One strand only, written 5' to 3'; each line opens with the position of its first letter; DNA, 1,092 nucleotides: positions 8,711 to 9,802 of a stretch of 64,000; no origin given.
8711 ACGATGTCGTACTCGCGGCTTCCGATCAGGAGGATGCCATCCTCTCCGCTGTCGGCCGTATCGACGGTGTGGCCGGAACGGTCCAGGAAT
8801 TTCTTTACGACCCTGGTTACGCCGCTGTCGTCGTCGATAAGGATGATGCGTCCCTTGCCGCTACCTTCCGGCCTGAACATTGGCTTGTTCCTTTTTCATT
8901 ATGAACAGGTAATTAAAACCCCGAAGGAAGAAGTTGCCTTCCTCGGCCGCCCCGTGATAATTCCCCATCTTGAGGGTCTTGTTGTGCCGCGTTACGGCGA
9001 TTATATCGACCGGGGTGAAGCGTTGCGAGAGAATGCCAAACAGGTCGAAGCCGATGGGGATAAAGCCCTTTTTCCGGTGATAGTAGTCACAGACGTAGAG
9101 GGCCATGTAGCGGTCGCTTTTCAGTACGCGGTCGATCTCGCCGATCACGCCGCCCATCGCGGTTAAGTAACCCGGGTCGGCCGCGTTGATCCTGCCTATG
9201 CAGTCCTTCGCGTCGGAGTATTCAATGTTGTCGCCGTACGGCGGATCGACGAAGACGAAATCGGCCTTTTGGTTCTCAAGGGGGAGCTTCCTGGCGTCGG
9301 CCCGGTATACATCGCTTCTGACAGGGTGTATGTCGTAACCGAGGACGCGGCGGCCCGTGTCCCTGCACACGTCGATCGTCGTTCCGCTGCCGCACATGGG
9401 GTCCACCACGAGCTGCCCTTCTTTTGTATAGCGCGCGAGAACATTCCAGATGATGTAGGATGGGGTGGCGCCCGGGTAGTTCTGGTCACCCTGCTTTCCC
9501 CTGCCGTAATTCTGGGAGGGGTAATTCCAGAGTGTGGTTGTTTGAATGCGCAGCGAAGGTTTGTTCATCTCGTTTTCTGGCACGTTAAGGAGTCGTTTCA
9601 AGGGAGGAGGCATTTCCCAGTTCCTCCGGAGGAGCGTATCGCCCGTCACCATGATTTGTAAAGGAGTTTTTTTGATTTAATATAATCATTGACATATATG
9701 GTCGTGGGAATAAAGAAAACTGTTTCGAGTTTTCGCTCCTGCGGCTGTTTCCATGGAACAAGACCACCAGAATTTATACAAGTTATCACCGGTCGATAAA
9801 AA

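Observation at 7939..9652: Methyltransferase-like gene translationally fused in operon with an orphan REC-GGDEF response regulator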

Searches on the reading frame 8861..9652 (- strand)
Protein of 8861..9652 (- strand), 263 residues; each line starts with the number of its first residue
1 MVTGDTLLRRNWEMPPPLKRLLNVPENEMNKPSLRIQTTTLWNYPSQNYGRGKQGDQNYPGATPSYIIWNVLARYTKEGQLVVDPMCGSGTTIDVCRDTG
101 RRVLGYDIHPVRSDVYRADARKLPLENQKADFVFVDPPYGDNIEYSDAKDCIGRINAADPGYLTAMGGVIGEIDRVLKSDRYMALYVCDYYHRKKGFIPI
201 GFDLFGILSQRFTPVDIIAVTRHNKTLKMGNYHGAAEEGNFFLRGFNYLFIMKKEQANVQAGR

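Call 3: search_protein_families(library=pfam, proteins=[window:8861-9652:-], max_evalue=0.01)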
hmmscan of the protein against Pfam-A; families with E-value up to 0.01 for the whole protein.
window:8861-9652:- (263 aa): 5 families
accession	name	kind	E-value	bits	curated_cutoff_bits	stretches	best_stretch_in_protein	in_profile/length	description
PF01555.25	N6_N4_Mtase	-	6.9e-21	75.6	26.7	2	26-111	122-214/221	DNA methylase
PF01170.24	UPF0020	-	9.8e-08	32.4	22.3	0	114-147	106-139/197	RMKL-like, methyltransferase domain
PF08241.18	Methyltransf_11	-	0.0012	19.9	21.2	0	86-135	4-66/95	Methyltransferase domain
PF03602.21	Cons_hypoth95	-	0.0028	17.8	24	0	119-146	103-130/182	Conserved hypothetical protein 95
PF05148.21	Methyltransf_8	-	0.0033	17.8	27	1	76-133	70-126/219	Hypothetical methyltransferase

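Call 4: search_protein_families(library=ncbifam, proteins=[window:8861-9652:-], max_evalue=0.01)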
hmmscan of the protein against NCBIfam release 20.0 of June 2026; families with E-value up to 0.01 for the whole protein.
window:8861-9652:- (263 aa): 6 families
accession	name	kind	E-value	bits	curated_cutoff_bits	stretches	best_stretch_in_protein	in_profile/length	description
NF050803.1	DnaMtaseCcrMCaul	equivalog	2.7e-08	33.1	830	1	51-110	178-237/350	adenine-specific DNA-methyltransferase CcrM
NF008572.0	PRK11524.1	equivalog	7e-08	31.9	292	1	41-108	179-244/294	adenine-specific DNA-methyltransferase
TIGR01177.1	TIGR01177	hypoth_equivalog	9.3e-07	28.4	316.55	1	76-146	180-265/330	TIGR01177 family methyltransferase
NF010253.0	PRK13699.1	subfamily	5.8e-06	26.1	244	1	54-108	139-193/226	DNA methyltransferase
NF045667.1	MTase_DVU1556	equivalog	2.4e-05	23.9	155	1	77-135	21-90/213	DVU_1556 family methyltransferase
NF040721.1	Trm14_Arch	equivalog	0.00051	19.3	280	0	77-92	190-205/370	tRNA (guanine(6)-N2)-methyltransferase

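Call 6: find_homologous_proteins(query=window:8861-9652:-, max_evalue=0.001)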
Query window:8861-9652:- (263 aa): 5437 proteins with E <= 0.001 among 5721 candidates; the best 120 are listed.
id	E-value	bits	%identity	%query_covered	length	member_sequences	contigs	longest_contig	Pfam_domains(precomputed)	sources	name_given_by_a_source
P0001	2.2e-160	550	100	89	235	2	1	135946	PF01170.25,PF01555.25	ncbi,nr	ncbi:MAG TPA: DNA methyltransferase [Spirochaetota bacterium]|nr:DNA methyltransferase [Spirochaetot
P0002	3.8e-145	500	91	89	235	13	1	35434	PF01170.25,PF01555.25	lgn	-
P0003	2.9e-138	478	86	89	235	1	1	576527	PF01170.25,PF01555.25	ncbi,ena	-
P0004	1.5e-132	459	82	88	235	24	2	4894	PF01555.25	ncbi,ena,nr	ncbi:MAG TPA: DNA methyltransferase [Spirochaetota bacterium]|nr:DNA methyltransferase [Spirochaetot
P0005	3.2e-118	412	75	87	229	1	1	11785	PF01170.25,PF01555.25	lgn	-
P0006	7.5e-118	411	77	86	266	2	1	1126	PF01170.25,PF01555.25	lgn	-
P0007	5.5e-117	408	75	87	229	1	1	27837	PF01170.25,PF08241.19,PF01555.25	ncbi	-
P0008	1.3e-116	407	74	87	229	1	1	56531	PF01170.25,PF01555.25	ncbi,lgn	-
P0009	2.1e-116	406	75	87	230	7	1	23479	PF01170.25,PF01555.25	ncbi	-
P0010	2.7e-115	402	74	86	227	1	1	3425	PF01170.25,PF08241.19,PF01555.25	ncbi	-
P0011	2.8e-115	402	74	86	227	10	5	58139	PF01170.25,PF08241.19,PF01555.25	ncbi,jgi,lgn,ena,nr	ncbi:MAG TPA: DNA methyltransferase [Spirochaetota bacterium]|nr:DNA methyltransferase [Spirochaetot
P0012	4.1e-115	402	74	86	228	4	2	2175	PF01170.25,PF01555.25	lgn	-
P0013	3.2e-114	399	72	88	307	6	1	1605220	PF01170.25,PF08241.19,PF01555.25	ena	-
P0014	5.0e-114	398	72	87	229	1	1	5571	PF01170.25,PF01555.25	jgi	jgi:DNA modification methylase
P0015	1.4e-113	397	74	86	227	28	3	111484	PF01170.25,PF01555.25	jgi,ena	-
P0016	6.9e-113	394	74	87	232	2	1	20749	PF01170.25,PF01555.25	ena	-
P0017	8.3e-113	394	74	87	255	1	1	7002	PF01170.25,PF01555.25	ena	-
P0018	8.8e-113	394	72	87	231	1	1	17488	PF01170.25,PF01555.25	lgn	-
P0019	1.6e-112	393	74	86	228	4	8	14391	PF01170.25,PF01555.25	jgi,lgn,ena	-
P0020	2.1e-112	393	73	87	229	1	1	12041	PF01170.25,PF01555.25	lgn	-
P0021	3.8e-112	392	74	86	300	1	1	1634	PF01170.25,PF01555.25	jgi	-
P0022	3.8e-112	392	71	89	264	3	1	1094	PF01555.25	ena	-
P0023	4.2e-112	392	73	86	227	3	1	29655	PF01170.25,PF01555.25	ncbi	-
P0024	7.2e-112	391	73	86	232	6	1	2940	PF01170.25,PF01555.25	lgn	-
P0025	1.3e-111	390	74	86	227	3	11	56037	PF01170.25,PF01555.25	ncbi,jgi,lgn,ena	-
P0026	2.2e-111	389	72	86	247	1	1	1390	PF01170.25,PF01555.25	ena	-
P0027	2.6e-111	389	73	86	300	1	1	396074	PF01170.25,PF01555.25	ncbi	-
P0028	5.0e-111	388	71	89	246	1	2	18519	PF01170.25,PF01555.25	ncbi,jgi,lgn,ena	-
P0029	7.6e-110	384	72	86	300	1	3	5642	PF01170.25,PF01555.25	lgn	-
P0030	7.6e-110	384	70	89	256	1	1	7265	PF01170.25,PF01555.25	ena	-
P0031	7.9e-110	384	72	86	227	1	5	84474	PF01170.25,PF01555.25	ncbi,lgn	-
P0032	1.1e-109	384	71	88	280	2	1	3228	PF01170.25,PF08241.19,PF01555.25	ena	-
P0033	1.6e-109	383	71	86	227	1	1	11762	PF01170.25,PF08241.19,PF01555.25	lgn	-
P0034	1.7e-109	383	72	87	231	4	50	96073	PF01170.25,PF08241.19,PF01555.25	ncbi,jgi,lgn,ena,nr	ncbi:MAG TPA: DNA methyltransferase [Spirochaetota bacterium]|jgi:DNA modification methylase|nr:MAG:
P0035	4.8e-109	382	71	86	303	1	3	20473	PF01170.25,PF01555.25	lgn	-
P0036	1.1e-108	381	73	86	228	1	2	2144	PF01170.25,PF01555.25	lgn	-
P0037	1.5e-108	380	70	86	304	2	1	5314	PF01170.25,PF01555.25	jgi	-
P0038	2.3e-108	380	72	86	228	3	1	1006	PF01170.25,PF01555.25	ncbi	-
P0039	2.4e-108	379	69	86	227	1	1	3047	PF01170.25,PF01555.25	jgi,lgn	jgi:DNA modification methylase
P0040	6.4e-108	378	70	88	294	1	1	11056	PF01170.25,PF01555.25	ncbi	-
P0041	6.7e-108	378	69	89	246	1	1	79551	PF01170.25,PF01555.25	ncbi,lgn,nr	ncbi:MAG: DNA methylase [Spirochaetes bacterium]|nr:MAG: DNA methylase [Spirochaetota bacterium]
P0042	1.5e-107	377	72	86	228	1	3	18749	PF01170.25,PF01555.25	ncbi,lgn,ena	-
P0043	1.7e-107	377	70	86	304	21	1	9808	PF01170.25,PF01555.25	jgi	-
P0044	1.8e-107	377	71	87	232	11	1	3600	PF01170.25,PF08241.19,PF01555.25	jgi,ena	jgi:DNA modification methylase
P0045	3.8e-107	375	70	86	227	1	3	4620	PF01170.25,PF01555.25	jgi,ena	-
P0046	5.3e-107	375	72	87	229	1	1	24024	PF01170.25,PF01555.25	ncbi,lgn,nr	ncbi:MAG: DNA methylase [Spirochaetes bacterium]|nr:DNA methylase [Spirochaetota bacterium]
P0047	5.3e-107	375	71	83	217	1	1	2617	PF01170.25,PF01555.25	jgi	jgi:adenine-specific DNA-methyltransferase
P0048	8.4e-107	374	73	86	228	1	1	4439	PF01170.25,PF01555.25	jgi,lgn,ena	-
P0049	9.4e-107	374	68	86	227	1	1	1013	PF01170.25,PF01555.25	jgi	jgi:adenine-specific DNA-methyltransferase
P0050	1.1e-106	374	70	86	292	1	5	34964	PF01170.25,PF01555.25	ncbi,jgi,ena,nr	ncbi:MAG TPA: DNA methyltransferase [Spirochaetota bacterium]|nr:DNA methyltransferase [Spirochaetot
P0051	1.5e-106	374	69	86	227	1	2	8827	PF01170.25,PF01555.25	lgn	-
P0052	1.5e-106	374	69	86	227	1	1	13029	PF01170.25,PF01555.25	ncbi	-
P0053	2.8e-106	373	72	86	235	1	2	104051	PF01170.25,PF01555.25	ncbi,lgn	-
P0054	4.9e-106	372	69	89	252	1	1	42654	PF01170.25,PF08241.19,PF01555.25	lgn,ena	-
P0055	6.2e-106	372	70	86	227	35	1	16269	PF01170.25,PF01555.25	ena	-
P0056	2.1e-105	370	69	86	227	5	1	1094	PF01170.25,PF01555.25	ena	-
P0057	1.2e-104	367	70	87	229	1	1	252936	PF01170.25,PF08241.19,PF01555.25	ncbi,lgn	-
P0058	1.8e-104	367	69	87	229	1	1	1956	PF01170.25,PF05148.22,PF08241.19,PF01555.25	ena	-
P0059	4.6e-104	365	67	88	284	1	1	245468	PF01555.25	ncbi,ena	-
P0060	1.0e-103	364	70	86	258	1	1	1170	PF01555.25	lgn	-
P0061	3.8e-103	362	69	85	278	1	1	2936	PF08241.19,PF01555.25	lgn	-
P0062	5.7e-103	362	68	86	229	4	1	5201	PF01170.25,PF01555.25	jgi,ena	-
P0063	8.4e-103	361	66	87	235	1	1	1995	PF01555.25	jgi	jgi:adenine-specific DNA-methyltransferase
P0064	8.8e-103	361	65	89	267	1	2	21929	PF01555.25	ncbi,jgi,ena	jgi:DNA modification methylase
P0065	9.4e-103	361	66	89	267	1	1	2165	PF01555.25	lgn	-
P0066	2.3e-102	360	66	87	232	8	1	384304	PF01555.25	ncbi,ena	-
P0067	2.7e-102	360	66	89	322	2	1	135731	PF01555.25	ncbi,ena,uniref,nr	ncbi:MAG: hypothetical protein CVV64_11485 [Candidatus Wallbacteria bacterium HGW-Wallbacteria-1]|un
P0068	3.0e-102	359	66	86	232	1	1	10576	PF01170.25,PF08241.19,PF01555.25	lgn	-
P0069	4.9e-102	359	67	87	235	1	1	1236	PF01555.25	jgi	jgi:adenine-specific DNA-methyltransferase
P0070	5.4e-102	359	67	85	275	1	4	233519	PF01555.25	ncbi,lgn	-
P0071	6.3e-102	358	68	87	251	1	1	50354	PF08241.19,PF01555.25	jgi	jgi:adenine-specific DNA-methyltransferase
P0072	7.0e-102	358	68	86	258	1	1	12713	PF01170.25,PF01555.25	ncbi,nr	ncbi:MAG: DNA methylase [Planctomycetes bacterium]|nr:DNA methylase [Planctomycetota bacterium]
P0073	8.1e-102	358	65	87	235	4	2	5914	PF01555.25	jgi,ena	-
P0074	1.1e-101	358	67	87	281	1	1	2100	PF01555.25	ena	-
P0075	1.3e-101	357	66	87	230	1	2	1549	PF01555.25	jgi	jgi:DNA modification methylase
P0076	1.5e-101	357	65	88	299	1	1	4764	PF01555.25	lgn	-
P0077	2.3e-101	357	65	88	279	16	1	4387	PF01555.25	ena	-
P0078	2.7e-101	356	64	92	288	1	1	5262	PF01555.25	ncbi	-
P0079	2.8e-101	356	67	86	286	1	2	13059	PF08241.19,PF01555.25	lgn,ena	-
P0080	2.9e-101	356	65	86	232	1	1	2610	PF01555.25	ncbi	-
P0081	3.3e-101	356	66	88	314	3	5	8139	PF01555.25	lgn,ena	-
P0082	3.4e-101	356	66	86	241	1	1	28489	PF01555.25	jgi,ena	-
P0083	4.3e-101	356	66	87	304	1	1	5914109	PF01555.25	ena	-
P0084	5.0e-101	355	67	87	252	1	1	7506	PF01555.25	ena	-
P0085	6.5e-101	355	67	87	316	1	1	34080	PF01555.25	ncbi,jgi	-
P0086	7.2e-101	355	66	87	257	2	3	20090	PF01555.25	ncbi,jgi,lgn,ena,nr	ncbi:MAG: DNA methyltransferase [Phycisphaerae bacterium]|jgi:DNA modification methylase|nr:DNA meth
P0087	7.6e-101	355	65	87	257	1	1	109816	PF01555.25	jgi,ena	jgi:adenine-specific DNA-methyltransferase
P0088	7.9e-101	355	67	86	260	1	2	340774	PF01170.25,PF01555.25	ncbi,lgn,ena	-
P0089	8.0e-101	355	65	86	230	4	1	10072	PF01170.25,PF08241.19,PF01555.25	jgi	jgi:adenine-specific DNA-methyltransferase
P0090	1.1e-100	354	68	86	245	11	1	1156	PF01555.25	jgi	-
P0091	1.2e-100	354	68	86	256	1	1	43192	PF01170.25,PF01555.25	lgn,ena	-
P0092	1.3e-100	354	66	86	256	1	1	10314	PF01555.25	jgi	jgi:adenine-specific DNA-methyltransferase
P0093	1.4e-100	354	68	86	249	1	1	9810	PF01555.25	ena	-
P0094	1.7e-100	354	67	85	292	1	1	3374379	PF01555.25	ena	-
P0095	2.0e-100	353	66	89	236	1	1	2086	PF01555.25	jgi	jgi:DNA modification methylase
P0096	2.6e-100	353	66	86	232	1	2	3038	PF01170.25,PF01555.25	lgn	-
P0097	2.7e-100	353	62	89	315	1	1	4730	PF01555.25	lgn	-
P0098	2.7e-100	353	67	87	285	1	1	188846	PF08241.19,PF01555.25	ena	-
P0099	3.0e-100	353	66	86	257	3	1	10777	PF01555.25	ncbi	-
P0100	3.1e-100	353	65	86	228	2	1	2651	PF01170.25,PF01555.25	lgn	-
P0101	3.7e-100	353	67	86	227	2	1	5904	PF01170.25,PF01555.25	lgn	-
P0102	3.7e-100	353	66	87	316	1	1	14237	PF01555.25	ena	-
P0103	3.8e-100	353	64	89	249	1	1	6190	PF01555.25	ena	-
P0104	3.9e-100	353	66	86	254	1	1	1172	PF01170.25,PF08241.19,PF01555.25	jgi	-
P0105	4.1e-100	352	66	88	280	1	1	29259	PF01555.25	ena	-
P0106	4.5e-100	352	66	87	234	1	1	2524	PF01555.25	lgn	-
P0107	5.2e-100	352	65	89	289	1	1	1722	PF01170.25,PF01555.25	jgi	jgi:adenine-specific DNA-methyltransferase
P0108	5.7e-100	352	64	86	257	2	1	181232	PF08241.19,PF01555.25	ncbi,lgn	ncbi:MAG: TRM11 family SAM-dependent methyltransferase [Sedimentisphaeraceae bacterium JB056]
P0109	5.7e-100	352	65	89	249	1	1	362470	PF01555.25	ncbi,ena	-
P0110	6.4e-100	352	63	93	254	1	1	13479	PF01555.25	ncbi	-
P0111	6.5e-100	352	66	87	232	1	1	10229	PF01555.25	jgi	jgi:adenine-specific DNA-methyltransferase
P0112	6.7e-100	352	66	86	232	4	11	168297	PF01555.25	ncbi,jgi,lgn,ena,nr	ncbi:MAG: DNA methyltransferase [Planctomycetota bacterium]|jgi:DNA modification methylase|nr:DNA me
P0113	7.1e-100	352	66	87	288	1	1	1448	PF01555.25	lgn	-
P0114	7.4e-100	352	65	90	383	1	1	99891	PF08241.19,PF01555.25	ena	-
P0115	8.4e-100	351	66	87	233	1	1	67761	PF01170.25,PF01555.25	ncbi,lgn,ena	-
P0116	9.5e-100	351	63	93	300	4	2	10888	PF01555.25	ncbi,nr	ncbi:MAG: hypothetical protein JW745_00380 [Sedimentisphaerales bacterium]|nr:hypothetical protein [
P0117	1.1e-99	351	66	85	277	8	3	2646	PF01555.25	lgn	-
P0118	1.1e-99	351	67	85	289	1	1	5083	PF01555.25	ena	-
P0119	1.3e-99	351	67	85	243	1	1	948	PF01555.25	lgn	-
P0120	1.5e-99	351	66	86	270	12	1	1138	PF01555.25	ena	-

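Call 7: search_solved_structures(query=window:8861-9652:-, max_evalue=1, show_alignments=3)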
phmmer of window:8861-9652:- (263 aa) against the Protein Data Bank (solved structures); distinct sequences matched with E-value up to 1: 17.
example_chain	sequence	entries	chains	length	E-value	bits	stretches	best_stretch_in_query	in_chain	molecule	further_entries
6pbd_A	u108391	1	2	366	9.5e-06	28.1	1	47-109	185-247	Modification methylase CcrMI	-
9c3u_A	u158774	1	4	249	3.8e-05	26.1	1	58-110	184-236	Methyltransferase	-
8urk_A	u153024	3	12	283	4e-05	26.1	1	58-110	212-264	Methyltransferase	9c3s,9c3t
2zie_A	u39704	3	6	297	0.00018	24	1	56-116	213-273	Putative modification methylase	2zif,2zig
8s9m_A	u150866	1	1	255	0.00022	23.6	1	58-110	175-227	DNA cytosine-N4 methyltransferase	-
8s9n_A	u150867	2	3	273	0.00025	23.4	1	58-110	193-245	DNA cytosine-N4 methyltransferase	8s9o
3egi_A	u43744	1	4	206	0.0018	20.6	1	59-126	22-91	Trimethylguanosine synthase homolog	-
3gdh_A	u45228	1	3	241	0.0026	20.1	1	59-126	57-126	Trimethylguanosine synthase homolog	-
5hfj_A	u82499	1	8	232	0.0057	19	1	66-107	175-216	Adenine specific DNA methyltransferase (DpnA)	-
5hek_A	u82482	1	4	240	0.0057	19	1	66-107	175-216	Adenine specific DNA methyltransferase (DpnA)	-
3ldu_A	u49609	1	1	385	0.012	18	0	77-94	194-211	Putative methylase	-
1g60_A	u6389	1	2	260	0.022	17.1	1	40-109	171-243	Adenine-specific Methyltransferase MboIIA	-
1eg2_A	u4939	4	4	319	0.07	15.4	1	40-118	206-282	MODIFICATION METHYLASE RSRI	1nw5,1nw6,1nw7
1nw8_A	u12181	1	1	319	0.096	15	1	40-118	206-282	MODIFICATION METHYLASE RSRI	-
7ase_w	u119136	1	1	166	0.43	12.8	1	117-156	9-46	Putative eukaryotic translation initiation factor 1A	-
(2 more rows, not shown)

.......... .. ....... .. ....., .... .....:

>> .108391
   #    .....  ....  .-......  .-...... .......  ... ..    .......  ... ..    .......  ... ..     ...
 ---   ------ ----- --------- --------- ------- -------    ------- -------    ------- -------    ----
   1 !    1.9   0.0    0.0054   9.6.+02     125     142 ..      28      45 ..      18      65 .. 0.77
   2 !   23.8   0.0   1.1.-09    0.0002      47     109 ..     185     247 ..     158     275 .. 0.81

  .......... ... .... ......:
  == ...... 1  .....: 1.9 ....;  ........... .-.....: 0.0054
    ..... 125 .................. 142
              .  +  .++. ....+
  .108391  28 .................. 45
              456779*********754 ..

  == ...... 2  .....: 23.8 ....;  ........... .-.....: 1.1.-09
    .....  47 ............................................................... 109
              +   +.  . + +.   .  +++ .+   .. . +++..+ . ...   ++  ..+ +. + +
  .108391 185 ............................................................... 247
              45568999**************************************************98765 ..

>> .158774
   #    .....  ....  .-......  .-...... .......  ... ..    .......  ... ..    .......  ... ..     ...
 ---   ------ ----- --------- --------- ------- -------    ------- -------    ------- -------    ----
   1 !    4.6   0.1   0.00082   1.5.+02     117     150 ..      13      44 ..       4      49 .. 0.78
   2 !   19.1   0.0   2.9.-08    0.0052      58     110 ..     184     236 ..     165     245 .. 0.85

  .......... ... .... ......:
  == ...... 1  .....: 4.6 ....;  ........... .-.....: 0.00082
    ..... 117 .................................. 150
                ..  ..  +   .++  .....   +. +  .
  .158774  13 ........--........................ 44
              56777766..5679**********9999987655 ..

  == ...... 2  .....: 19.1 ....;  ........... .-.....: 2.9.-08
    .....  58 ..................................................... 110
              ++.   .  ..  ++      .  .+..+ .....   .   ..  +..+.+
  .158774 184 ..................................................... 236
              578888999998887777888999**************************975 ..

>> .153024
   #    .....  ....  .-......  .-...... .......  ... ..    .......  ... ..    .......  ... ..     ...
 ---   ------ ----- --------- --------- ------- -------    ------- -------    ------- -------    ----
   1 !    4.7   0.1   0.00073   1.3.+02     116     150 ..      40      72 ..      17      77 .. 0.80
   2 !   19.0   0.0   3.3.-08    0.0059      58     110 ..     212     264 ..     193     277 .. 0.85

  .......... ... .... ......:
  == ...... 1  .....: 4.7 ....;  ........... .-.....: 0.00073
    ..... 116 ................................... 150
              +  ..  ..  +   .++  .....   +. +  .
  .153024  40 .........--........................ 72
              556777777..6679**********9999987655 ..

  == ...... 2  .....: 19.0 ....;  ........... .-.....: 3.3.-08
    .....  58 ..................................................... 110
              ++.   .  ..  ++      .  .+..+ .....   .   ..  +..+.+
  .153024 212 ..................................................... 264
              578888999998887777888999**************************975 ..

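Call 9: find_encoding_contigs(protein=P0001, flank=10000, max_places=3)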
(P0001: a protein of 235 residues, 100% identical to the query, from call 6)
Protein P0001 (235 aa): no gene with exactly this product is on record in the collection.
